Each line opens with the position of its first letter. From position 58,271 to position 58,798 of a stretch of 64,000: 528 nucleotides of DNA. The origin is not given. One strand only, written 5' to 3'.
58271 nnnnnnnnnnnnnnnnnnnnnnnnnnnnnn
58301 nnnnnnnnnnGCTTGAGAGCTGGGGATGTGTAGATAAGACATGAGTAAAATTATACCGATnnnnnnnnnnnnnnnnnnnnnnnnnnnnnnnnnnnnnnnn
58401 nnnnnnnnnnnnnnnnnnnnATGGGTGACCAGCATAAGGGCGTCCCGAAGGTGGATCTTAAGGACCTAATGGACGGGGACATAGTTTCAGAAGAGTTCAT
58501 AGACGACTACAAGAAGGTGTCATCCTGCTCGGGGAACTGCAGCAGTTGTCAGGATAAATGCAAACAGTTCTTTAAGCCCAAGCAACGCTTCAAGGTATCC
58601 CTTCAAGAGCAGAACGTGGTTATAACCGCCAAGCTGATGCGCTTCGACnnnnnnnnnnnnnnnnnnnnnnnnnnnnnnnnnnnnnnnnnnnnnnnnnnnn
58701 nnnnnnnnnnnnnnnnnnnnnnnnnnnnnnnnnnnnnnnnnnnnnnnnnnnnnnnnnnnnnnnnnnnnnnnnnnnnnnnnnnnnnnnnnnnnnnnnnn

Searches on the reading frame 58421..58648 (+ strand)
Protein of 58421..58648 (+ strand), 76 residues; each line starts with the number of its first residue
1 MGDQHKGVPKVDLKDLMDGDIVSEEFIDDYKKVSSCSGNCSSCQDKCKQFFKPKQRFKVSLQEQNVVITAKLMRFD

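Call 41: find_homologous_proteins(query=window:58421-58648:+, max_evalue=0.001)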
Query window:58421-58648:+: no candidate shares three 5-residue words with the query. No homologue found.
